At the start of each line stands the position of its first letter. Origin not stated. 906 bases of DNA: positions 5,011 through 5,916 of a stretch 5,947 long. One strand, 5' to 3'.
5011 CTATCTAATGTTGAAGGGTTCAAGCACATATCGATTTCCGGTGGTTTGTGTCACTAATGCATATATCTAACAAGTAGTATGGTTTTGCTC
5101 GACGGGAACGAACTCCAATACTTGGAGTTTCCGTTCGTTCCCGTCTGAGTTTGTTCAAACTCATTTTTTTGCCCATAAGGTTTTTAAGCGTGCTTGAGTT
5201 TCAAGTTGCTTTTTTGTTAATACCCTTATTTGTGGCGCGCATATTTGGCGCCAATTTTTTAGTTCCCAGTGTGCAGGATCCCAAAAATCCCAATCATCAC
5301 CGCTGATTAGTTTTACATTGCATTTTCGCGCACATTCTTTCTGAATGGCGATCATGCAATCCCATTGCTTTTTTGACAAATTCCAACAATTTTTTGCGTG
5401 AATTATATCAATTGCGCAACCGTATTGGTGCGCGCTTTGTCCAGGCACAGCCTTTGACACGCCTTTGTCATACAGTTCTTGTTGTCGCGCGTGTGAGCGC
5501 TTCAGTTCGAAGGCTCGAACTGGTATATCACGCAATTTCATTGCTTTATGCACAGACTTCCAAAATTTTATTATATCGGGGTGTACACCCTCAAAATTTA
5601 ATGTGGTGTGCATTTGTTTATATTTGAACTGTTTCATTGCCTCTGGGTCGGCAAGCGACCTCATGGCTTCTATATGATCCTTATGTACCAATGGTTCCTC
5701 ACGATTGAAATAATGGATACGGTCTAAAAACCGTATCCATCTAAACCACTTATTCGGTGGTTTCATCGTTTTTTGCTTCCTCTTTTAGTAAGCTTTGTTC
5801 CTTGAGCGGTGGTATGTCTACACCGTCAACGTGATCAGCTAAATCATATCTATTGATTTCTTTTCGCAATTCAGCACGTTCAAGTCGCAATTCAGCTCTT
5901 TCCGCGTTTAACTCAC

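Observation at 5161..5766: A peptidoglycan peptidase (M15/LAS fold) encoded by a 5.8-kb microvirus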

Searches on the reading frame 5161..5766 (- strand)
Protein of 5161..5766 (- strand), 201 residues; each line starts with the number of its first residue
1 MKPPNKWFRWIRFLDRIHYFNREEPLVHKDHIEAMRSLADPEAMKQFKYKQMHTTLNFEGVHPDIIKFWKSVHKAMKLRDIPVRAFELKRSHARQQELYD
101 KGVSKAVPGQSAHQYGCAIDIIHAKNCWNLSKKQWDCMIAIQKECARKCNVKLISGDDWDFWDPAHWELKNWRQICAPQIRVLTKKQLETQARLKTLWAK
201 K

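Call 4: search_protein_families(library=pfam, proteins=[window:5161-5766:-], max_evalue=1)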
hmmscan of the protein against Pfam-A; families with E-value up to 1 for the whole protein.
window:5161-5766:- (201 aa): 2 families
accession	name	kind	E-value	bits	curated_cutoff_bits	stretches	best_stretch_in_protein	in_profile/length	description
PF02557.22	VanY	-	7.8e-07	29.4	25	1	61-132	4-86/132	D-alanyl-D-alanine carboxypeptidase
PF13539.11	Peptidase_M15_4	-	1.2e-05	26.2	25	1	109-168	5-69/70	D-alanyl-D-alanine carboxypeptidase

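Call 5: search_protein_families(library=phrogs, proteins=[window:5161-5766:-], max_evalue=0.01)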
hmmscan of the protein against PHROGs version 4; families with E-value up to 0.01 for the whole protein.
window:5161-5766:- (201 aa): 5 families
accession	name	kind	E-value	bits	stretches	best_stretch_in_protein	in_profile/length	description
phrog_465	-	lysis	6.9e-20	72.5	1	19-184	15-178/292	endolysin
phrog_5115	-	moron, auxiliary metabolic gene and host takeover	5.6e-07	30.1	1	53-172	8-124/283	ferredoxin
phrog_2649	-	lysis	2.5e-06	28.5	1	56-144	8-107/261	endolysin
phrog_15351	-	lysis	8.7e-05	23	1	69-173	29-140/289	endolysin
phrog_6523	-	lysis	0.00066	20.5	1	56-126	12-87/255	endolysin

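Call 6: search_solved_structures(query=window:5161-5766:-, max_evalue=10, show_alignments=3)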
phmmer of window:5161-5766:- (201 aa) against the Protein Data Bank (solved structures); distinct sequences matched with E-value up to 10: 11.
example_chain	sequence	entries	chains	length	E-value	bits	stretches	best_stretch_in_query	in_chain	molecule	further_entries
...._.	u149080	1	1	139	1.4e-08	38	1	57-171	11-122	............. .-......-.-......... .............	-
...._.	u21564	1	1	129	5.6e-08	36.1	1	57-170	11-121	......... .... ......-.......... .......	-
5opz_A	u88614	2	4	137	4e-07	33.2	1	54-169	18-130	ChiX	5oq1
6a6a_A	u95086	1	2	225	0.0051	19.8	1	51-121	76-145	D-alanyl-D-alanine carboxypeptidase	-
5zhf_A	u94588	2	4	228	0.0053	19.8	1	51-121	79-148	D-alanyl-D-alanine carboxypeptidase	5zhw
5hnm_A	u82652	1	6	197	0.0074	19.3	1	51-121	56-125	D-alanyl-D-alanine carboxypeptidase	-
2vo9_A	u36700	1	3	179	0.032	17.2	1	55-169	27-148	L-ALANYL-D-GLUTAMATE PEPTIDASE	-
6akv_A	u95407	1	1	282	0.085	15.8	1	51-169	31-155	LysB4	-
2mxz_A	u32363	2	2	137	0.14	15.2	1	84-171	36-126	L-alanyl-D-glutamate peptidase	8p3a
8e2o_A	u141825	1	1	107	1.5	11.8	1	72-122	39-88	Isoform 2 of DnaJ homolog subfamily A member 1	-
9pnu_H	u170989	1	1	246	1.5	11.8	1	143-174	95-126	K001-A1 Fab heavy chain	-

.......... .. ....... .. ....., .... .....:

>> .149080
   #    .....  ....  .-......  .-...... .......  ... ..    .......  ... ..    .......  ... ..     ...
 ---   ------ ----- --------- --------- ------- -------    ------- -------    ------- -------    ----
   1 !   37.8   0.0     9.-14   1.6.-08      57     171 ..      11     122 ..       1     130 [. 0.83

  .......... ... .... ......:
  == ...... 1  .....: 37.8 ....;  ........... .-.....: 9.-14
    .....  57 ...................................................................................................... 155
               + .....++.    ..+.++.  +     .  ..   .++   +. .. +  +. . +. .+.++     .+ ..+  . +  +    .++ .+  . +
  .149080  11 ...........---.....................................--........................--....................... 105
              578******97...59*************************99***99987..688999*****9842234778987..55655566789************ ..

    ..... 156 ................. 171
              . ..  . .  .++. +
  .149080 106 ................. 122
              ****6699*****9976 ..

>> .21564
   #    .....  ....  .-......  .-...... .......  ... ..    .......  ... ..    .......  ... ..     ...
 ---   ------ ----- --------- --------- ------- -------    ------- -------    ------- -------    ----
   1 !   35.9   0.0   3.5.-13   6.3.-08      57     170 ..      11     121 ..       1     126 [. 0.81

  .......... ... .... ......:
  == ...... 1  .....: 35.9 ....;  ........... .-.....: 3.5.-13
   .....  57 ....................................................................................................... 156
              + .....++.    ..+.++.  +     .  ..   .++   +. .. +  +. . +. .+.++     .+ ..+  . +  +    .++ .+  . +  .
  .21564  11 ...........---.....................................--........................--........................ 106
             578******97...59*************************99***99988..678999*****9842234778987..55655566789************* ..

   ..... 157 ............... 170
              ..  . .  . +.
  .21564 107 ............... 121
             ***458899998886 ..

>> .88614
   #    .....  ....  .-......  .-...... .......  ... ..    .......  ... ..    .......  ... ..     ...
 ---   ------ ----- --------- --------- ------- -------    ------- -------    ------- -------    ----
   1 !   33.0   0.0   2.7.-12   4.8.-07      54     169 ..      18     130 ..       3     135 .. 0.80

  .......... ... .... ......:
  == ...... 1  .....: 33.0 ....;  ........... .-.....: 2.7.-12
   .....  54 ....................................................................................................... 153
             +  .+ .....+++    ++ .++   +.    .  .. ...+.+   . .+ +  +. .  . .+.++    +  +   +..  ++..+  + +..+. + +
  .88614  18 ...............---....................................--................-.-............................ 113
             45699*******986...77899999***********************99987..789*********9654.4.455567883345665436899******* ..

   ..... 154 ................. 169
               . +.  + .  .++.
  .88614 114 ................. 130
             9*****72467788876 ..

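Call 8: search_dna_similar(query=window:5161-5766:-, collection=phages, mode=protein, max_rows=40, max_evalue=0.001)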
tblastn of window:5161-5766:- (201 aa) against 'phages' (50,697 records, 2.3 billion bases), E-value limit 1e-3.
Records with a match: 189; places in all: 189; records where one place covers at least 80% of the query: 1.
Best place of each record, by identity: <60% 189.
By first word of the organism name: Escherichia 47; Rhizobium 27; Tortoise 18; Yersinia 16; Salmonella 13; Flyfo 11; Citrobacter 7; Roseobacter 5; Enterobacteria 5; Cronobacter 5; and 19 more.
By host as written in the record: Escherichia coli 19; Gopherus morafkai 18; - 18; Yersinia enterocolitica 14; Pteropus tonganus 11; Escherichia coli str. K-12 substr. MG1655 6; Cronobacter sakazakii ATCC BAA894 5; Roseobacter sp. FZCC0023 4; and 71 more.
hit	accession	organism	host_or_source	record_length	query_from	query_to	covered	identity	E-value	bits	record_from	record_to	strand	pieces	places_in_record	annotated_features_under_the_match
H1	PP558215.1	Roseobacter phage CRPss-152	Roseobacter sp. FZCC0023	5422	14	173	80%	51.5%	5e-45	164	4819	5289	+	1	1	M15 family metallopeptidase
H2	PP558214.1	Roseobacter phage CRPss-151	Roseobacter sp. FZCC0023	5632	14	173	80%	50.3%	5e-44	161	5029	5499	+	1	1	M15 family metallopeptidase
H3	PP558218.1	Roseobacter phage CRPss-155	Roseobacter sp. FZCC0023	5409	14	173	80%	50.3%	5e-44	161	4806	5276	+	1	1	M15 family metallopeptidase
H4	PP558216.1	Roseobacter phage CRPss-153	Roseobacter sp. FZCC0023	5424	14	173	80%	49.7%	7e-44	160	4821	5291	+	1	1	M15 family metallopeptidase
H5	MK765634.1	Tortoise microvirus 81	Gopherus morafkai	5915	31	175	72%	44.1%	9e-32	126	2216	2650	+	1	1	hypothetical protein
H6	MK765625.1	Tortoise microvirus 72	Gopherus morafkai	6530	24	177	77%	40.0%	3e-29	119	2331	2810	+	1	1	hypothetical protein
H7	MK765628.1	Tortoise microvirus 75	Gopherus morafkai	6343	28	177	75%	40.7%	9e-31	123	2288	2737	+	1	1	hypothetical protein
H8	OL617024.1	Flyfo microvirus Tbat2_105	Pteropus tonganus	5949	35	176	71%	43.0%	4e-33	130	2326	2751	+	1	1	hypothetical protein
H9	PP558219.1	Roseobacter phage CRPss-251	Roseobacter sp. FZCC0040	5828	30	174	72%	42.1%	2e-26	111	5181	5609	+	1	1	M15 family metallopeptidase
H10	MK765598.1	Tortoise microvirus 46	Gopherus morafkai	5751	26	176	75%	40.4%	5e-29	118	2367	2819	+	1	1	hypothetical protein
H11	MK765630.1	Tortoise microvirus 77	Gopherus morafkai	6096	24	173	75%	40.0%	1e-30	123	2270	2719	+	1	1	hypothetical protein (x2)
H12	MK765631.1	Tortoise microvirus 78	Gopherus morafkai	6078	24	175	76%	38.2%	1e-30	123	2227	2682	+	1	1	hypothetical protein (x3)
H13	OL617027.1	Flyfo microvirus Tbat2_112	Pteropus tonganus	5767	20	173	77%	37.0%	1e-25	108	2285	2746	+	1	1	hypothetical protein (x2)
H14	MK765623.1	Tortoise microvirus 70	Gopherus morafkai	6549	27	178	76%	37.5%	2e-25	108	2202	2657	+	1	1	hypothetical protein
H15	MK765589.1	Tortoise microvirus 39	Gopherus morafkai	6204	33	188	78%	35.7%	3e-28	116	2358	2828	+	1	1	hypothetical protein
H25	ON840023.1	Rattus norvegicus microvirus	Rattus norvegicus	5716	31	173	71%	35.0%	7e-27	112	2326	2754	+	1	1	none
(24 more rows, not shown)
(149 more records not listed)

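Call 27: find_homologous_proteins(query=window:5161-5766:-, max_evalue=0.00001)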
Query window:5161-5766:- (201 aa): 12 proteins with E <= 0.00001 among 28 candidates.
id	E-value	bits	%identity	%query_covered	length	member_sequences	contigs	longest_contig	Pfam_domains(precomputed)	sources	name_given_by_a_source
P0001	6.9e-132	456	97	100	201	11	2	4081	PF02557.23,PF13539.12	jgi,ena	-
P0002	6.4e-87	309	68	99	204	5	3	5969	PF02557.23,PF13539.12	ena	-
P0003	6.2e-86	306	68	97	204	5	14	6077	PF13539.12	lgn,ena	-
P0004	1.7e-57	213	65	73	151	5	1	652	PF02557.23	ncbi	-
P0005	1.9e-53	199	52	86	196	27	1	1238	PF02557.23,PF13539.12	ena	-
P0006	2.5e-46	176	49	87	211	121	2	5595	PF02557.23,PF13539.12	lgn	-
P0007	2.5e-45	173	48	86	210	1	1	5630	PF02557.23,PF13539.12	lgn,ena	-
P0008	3.6e-41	159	44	86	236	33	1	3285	PF13539.12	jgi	-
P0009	3.7e-40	156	46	86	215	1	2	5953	PF13539.12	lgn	-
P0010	3.7e-39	153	45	85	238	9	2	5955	PF02557.23,PF13539.12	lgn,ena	-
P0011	6.1e-34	136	50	59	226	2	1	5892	PF02557.23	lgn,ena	-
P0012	6.3e-31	126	57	53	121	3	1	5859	-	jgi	-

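Call 37: find_related_loci(query=A2, collection=viral_contigs, flank=7000)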
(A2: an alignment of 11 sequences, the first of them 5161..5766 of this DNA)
Query A2 (201 aa) in viral_contigs; peptide patterns used: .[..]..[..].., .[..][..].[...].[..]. (x = any residue, [..] = any of these).
599 stretches matched a pattern (row limit reached: there are more); 196 encode a relative of the query (tblastn E <= 1e-3); the best 80 are kept; 80 distinct loci.
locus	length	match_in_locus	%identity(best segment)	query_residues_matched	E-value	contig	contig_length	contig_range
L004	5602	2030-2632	97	1-201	2e-134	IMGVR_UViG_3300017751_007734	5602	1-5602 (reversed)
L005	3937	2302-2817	62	2-174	2e-71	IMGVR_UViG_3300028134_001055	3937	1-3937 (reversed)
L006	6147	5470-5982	64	2-173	1e-71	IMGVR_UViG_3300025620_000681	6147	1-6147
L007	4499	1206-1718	62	2-173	8e-68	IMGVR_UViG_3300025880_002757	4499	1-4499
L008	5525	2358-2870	61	2-173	1e-67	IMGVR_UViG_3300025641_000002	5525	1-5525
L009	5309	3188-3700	61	2-173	4e-67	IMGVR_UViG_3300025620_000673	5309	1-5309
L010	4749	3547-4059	60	2-173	6e-67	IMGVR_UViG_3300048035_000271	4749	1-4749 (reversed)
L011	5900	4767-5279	61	2-173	6e-67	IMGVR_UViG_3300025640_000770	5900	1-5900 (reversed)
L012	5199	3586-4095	60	3-173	3e-66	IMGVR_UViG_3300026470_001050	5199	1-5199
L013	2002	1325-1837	56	2-173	1e-66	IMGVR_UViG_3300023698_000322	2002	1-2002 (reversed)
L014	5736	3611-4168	50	2-180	3e-58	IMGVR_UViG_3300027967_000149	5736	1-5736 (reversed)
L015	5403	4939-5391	61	2-153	4e-58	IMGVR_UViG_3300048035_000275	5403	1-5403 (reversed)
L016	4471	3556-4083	52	2-179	7e-57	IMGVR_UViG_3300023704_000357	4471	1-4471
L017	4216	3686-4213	51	2-179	1e-56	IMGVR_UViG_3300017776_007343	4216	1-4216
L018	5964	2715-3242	53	2-179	3e-56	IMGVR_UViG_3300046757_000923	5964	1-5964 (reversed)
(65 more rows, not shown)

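Call 39: predict_structure(alignment_id=A2)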
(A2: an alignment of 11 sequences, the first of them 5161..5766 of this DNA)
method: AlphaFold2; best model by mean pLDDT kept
length: 201 residues; sequences in the alignment: 11
mean_pLDDT: 77.1   pTM: 0.67
mean pLDDT of the five models: 77.1, 75.4, 74.4, 70.9, 68.1
residues with pLDDT >= 90: 51; 70-90: 93; 50-70: 36; < 50: 21
segments of 3 or more residues with pLDDT < 50: 1-3, 18-27, 48-53
pLDDT, mean of each block of 10 residues (from residue 1): 58 53 50 82 54 63 94 92 86 88 84 91 73 87 94 83 87 72 70 82 60
secondary structure, 60 per line:
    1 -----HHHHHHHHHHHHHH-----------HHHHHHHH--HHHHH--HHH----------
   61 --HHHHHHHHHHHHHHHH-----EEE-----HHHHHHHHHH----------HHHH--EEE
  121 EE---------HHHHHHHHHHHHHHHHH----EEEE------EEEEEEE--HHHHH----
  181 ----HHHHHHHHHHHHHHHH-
elements in order: H6-19 H31-38 H41-45 H63-78 E84-86 H92-101 H112-115 E118-122 H132-148 E153-156 E163-169 H172-176 H185-200

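Call 42: search_protein_representatives(alignment_id=A2)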
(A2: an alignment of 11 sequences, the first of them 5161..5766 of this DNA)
Query: 11 sequences, 210 profile positions. Proteins with E-value up to 0.001 (for the whole library): 3845; up to 1e-10: 540; up to 1e-30: 160. The best 150 are listed.
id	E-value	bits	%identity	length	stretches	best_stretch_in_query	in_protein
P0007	4.1e-91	320.9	-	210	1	1-207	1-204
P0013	9.5e-85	300.1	-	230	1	2-209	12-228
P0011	4.0e-79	281.7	-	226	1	2-209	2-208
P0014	7.8e-66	238.3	-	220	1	2-206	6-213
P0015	4.5e-65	235.8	-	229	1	29-202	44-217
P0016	5.3e-65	235.6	-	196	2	2-115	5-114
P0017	7.4e-65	235.1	-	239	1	3-207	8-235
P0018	1.3e-59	217.9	-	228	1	28-178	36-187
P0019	1.8e-59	217.5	-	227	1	27-208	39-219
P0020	1.1e-57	211.7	-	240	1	27-177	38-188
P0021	1.6e-57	211.1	-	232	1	10-204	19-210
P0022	3.1e-57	210.2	-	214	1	21-206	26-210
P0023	7.7e-57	208.9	-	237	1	7-184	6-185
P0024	1.0e-56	208.5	-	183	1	23-175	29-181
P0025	1.2e-56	208.3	-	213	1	10-186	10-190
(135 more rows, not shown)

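Call 44: fold_search(model_id=the predicted structure, library=pdb)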
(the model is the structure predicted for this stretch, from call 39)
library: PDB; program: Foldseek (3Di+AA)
matches with E <= 10: 147; with E <= 0.001: 19
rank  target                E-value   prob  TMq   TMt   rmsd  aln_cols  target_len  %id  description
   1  5opz_A                3.8e-07  1.00  0.49  0.72   2.5       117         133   25  Crystal structure of Serratia marcescens L-Ala D-Glu endopeptidase ChiX (released 2018-01-17)
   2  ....                  1.5e-06  1.00  0.45  0.69   3.5       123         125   29  X-ray structure of LysECD7 endolysin against Gram-negative bacteria (released 2024-07-31)
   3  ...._MODEL_1_A        5.4e-06  1.00  0.36  0.52   5.1       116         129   31  l-alanoyl-d-glutamate peptidase bacteriophage RB49 comlpex with Zn2+ (released 2026-02-25)
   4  2vo9_A                9.2e-06  1.00  0.46  0.60   2.9       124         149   27  CRYSTAL STRUCTURE OF THE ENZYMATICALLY ACTIVE DOMAIN OF THE LISTERIA MONOCYTOGENES BACTERIOPHAGE 500 ENDOLYSIN PLY500 (released 2008-02-19)
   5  6akv                  3.4e-05  1.00  0.47  0.61   6.4       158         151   24  Crystal structure of LysB4, the endolysin from Bacillus cereus-targeting bacteriophage B4 (released 2019-02-13)
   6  4oak_A                6.9e-05  1.00  0.38  0.40  12.5       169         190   16  Crystal structure of vancomycin resistance D,D-dipeptidase/D,D-pentapeptidase VanXYc D59S mutant in complex with D-Ala (released 2014-01-15)
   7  4mus_A                1.8e-04  1.00  0.42  0.44   5.8       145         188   19  Crystal structure of vancomycin resistance D,D-dipeptidase/D,D-pentapeptidase VanXYc D59S mutant in complex with D-Ala (released 2013-10-09)
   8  4ox5                  2.2e-04  1.00  0.43  0.46   5.2       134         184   22  Structure of the LdcB LD-carboxypeptidase reveals the molecular basis of peptidoglycan recognition (released 2014-05-21)
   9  4mut_A                2.2e-04  1.00  0.40  0.43   6.2       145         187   19  Crystal structure of vancomycin resistance D,D-dipeptidase/D,D-pentapeptidase VanXYc D59S mutant in complex with D-Ala (released 2013-10-09)
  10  4mur_A                2.5e-04  1.00  0.40  0.43   6.2       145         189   19  Crystal structure of vancomycin resistance D,D-dipeptidase/D,D-pentapeptidase VanXYc D59S mutant (released 2013-10-02)
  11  4jid_B                3.8e-04  1.00  0.43  0.48   5.3       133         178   15  Crystal structure of BaLdcB / VanY-like L,D-carboxypeptidase Zinc(II)-free (released 2013-04-03)
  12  4oxd_A                4.0e-04  1.00  0.42  0.45   5.5       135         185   21  Structure of the LdcB LD-carboxypeptidase reveals the molecular basis of peptidoglycan recognition (released 2014-05-21)
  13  4mut_B                4.0e-04  1.00  0.39  0.41   6.4       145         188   19  Crystal structure of vancomycin resistance D,D-dipeptidase/D,D-pentapeptidase VanXYc D59S mutant in complex with D-Ala (released 2013-10-09)
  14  4ox3                  4.3e-04  1.00  0.42  0.40   5.1       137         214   22  Structure of the LdcB LD-carboxypeptidase reveals the molecular basis of peptidoglycan recognition (released 2014-06-11)
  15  4nt9_A                6.1e-04  1.00  0.42  0.45   6.2       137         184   21  Crystal structure of an L,D-carboxypeptidase DacB from Streptococcus pneumonia (released 2014-11-12)
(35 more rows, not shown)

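Call 46: fold_search(model_id=the predicted structure, library=viral)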
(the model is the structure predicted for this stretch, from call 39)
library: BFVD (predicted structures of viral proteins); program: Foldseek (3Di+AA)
matches with E <= 10: 195; with E <= 0.001: 24
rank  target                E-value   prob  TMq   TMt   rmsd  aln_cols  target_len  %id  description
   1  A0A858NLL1            2.8e-14  1.00  0.68  0.68  15.7       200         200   28  (no name in the UniProt tables at hand)
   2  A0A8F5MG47            2.1e-13  1.00  0.64  0.74   2.2       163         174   32  (no name in the UniProt tables at hand)
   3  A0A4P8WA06            2.5e-13  1.00  0.68  0.69   4.6       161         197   38  (no name in the UniProt tables at hand)
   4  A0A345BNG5            4.0e-12  1.00  0.66  0.58  14.8       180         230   28  (no name in the UniProt tables at hand)
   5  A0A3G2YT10            8.6e-12  1.00  0.60  0.53  11.0       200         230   26  (no name in the UniProt tables at hand)
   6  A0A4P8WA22            1.3e-11  1.00  0.65  0.68   9.6       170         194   33  (no name in the UniProt tables at hand)
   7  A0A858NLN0            2.4e-11  1.00  0.64  0.76   5.3       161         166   30  (no name in the UniProt tables at hand)
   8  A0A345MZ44            2.2e-10  1.00  0.60  0.57  10.6       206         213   24  (no name in the UniProt tables at hand)
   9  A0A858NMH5            7.7e-10  1.00  0.50  0.95   0.9       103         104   40  (no name in the UniProt tables at hand)
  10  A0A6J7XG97            1.2e-07  1.00  0.50  0.44   3.9       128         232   26  D-alanyl-D-alanine carboxypeptidase [uncultured Caudovirales phage]
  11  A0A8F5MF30            4.5e-07  1.00  0.48  0.72   3.2       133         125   26  (no name in the UniProt tables at hand)
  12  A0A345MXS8            8.6e-07  1.00  0.48  0.68   3.7       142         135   30  (no name in the UniProt tables at hand)
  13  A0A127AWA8            4.5e-06  1.00  0.44  0.29   3.4       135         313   24  L-alanoyl-D-glutamate peptidase [Bacillus phage SP-15]
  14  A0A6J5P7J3            5.4e-06  1.00  0.48  0.61   4.5       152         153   24  Peptidase M15B [uncultured Caudovirales phage]
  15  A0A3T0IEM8            1.0e-05  1.00  0.43  0.64   6.4       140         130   19  (no name in the UniProt tables at hand)
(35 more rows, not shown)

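Call 66: search_protein_families(library=ncbifam, proteins=[window:5161-5766:-], max_evalue=0.01)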
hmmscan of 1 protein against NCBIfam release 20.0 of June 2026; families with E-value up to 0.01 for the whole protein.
window:5161-5766:- (201 aa): 2 families
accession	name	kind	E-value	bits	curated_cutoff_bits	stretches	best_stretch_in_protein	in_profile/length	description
NF000473.1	vanY_BG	exception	0.004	16.6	400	1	59-159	145-247/274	VanY-B/VanY-G family D-Ala-D-Ala carboxypeptidase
NF000380.1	vanXY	equivalog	0.0059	16.2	250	0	61-126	32-106/179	D,D-carboxypeptidase/D,D-dipeptidase VanXY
